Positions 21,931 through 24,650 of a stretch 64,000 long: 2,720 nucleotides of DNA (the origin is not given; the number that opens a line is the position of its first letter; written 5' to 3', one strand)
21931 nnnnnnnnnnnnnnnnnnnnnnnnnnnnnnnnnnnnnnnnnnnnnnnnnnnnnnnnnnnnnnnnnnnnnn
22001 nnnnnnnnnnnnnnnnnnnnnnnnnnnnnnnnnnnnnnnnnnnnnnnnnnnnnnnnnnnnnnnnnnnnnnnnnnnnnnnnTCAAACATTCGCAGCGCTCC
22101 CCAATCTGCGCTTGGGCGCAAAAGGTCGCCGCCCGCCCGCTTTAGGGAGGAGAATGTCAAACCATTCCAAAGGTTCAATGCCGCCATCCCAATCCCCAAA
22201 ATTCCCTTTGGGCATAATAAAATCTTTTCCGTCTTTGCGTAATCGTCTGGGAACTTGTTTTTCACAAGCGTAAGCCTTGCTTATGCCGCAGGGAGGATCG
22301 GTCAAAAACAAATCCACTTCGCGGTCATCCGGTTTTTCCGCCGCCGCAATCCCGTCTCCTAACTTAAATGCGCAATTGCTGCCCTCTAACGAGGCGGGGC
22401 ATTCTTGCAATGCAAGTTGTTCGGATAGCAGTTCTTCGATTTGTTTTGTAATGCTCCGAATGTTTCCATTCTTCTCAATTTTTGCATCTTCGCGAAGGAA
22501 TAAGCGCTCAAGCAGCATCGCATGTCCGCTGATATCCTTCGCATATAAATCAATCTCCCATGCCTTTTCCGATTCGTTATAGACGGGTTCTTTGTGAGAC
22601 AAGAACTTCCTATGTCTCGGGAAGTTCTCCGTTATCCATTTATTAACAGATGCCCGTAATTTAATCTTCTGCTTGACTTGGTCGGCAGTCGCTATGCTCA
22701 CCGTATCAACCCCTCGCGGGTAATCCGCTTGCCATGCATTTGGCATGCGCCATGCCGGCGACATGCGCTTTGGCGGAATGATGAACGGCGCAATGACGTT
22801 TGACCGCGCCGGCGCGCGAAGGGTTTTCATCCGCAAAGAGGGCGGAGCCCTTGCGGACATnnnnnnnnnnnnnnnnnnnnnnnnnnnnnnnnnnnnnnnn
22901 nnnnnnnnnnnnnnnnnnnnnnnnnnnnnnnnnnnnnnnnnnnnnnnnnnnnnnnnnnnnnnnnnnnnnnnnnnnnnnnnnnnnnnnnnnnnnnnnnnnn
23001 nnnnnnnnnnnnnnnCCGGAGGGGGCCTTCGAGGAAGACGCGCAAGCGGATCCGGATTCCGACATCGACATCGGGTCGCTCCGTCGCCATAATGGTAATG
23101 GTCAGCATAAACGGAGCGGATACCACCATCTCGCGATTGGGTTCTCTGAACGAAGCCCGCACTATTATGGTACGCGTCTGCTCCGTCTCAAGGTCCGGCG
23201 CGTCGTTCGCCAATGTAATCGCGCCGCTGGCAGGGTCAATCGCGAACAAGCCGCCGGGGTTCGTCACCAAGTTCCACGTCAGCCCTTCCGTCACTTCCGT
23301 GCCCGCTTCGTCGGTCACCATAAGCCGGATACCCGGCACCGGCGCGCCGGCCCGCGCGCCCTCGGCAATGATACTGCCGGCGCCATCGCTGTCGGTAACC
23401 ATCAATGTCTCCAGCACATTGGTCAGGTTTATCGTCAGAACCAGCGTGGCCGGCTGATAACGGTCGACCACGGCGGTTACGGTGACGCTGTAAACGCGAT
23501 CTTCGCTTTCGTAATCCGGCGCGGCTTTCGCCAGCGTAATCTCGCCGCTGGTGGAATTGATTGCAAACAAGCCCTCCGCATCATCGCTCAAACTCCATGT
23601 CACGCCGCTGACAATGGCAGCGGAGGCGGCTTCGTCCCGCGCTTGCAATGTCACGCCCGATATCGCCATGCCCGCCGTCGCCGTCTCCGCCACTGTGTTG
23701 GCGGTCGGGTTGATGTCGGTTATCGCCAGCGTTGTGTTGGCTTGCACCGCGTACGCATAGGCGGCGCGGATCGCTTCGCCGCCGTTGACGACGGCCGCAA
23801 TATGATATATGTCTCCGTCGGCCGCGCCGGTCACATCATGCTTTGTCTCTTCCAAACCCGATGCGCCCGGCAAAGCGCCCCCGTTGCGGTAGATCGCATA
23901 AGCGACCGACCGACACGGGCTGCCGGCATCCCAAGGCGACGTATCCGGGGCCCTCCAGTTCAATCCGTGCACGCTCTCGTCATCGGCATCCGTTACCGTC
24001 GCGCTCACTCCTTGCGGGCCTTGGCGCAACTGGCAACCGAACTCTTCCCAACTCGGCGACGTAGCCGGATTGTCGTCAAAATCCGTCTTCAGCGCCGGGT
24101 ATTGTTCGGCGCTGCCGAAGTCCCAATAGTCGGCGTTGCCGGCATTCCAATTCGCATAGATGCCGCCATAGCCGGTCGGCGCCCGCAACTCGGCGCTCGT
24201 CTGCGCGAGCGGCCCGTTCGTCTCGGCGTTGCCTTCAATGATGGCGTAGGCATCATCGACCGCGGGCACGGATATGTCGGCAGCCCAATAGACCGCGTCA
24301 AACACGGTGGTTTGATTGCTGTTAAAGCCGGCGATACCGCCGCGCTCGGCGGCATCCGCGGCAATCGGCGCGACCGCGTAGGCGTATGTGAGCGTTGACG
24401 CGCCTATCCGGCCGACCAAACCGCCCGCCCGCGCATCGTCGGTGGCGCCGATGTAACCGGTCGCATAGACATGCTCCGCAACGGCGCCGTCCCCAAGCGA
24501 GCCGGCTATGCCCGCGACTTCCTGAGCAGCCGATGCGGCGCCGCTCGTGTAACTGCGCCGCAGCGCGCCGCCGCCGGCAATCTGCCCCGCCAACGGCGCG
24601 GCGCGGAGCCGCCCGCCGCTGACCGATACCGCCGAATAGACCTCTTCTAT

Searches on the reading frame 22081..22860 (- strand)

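Call 19: search_protein_families(library=pfam, proteins=[window:22081-22860:-], max_evalue=0.1)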
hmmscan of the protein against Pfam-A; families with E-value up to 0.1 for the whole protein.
window:22081-22860:- (259 aa): 1 family
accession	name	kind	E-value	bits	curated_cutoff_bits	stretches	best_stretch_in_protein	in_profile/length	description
PF18391.7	CHIP_TPR_N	-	0.097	13.9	26.7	0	62-128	14-80/83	CHIP N-terminal tetratricopeptide repeat domain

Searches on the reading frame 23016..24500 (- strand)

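Call 18: search_protein_families(library=ncbifam, proteins=[window:23016-24500:-], max_evalue=0.1)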
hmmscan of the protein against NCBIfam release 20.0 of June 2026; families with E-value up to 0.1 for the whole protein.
window:23016-24500:- (495 aa): 0 families

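Call 19: search_protein_families(library=pfam, proteins=[window:23016-24500:-], max_evalue=0.1)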
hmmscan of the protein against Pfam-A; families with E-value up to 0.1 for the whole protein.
window:23016-24500:- (495 aa): 5 families
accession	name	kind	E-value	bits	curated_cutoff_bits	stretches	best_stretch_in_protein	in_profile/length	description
PF00028.23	Cadherin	-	5.5e-09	36.8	28.8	1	269-358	4-91/93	Cadherin domain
PF13620.12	CarboxypepD_reg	-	0.00037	21.2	32.3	1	384-449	10-71/82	Carboxypeptidase regulatory-like domain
PF18370.7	RGI_lyase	-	0.0048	17.7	27.8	1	182-245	23-79/86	Rhamnogalacturonan I lyases beta-sheet domain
PF18957.6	RibLong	-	0.04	15.2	27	0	294-342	30-77/93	Long Rib domain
PF04075.20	F420H2_quin_red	-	0.088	13.4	22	0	220-275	40-94/130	F420H(2)-dependent quinone reductase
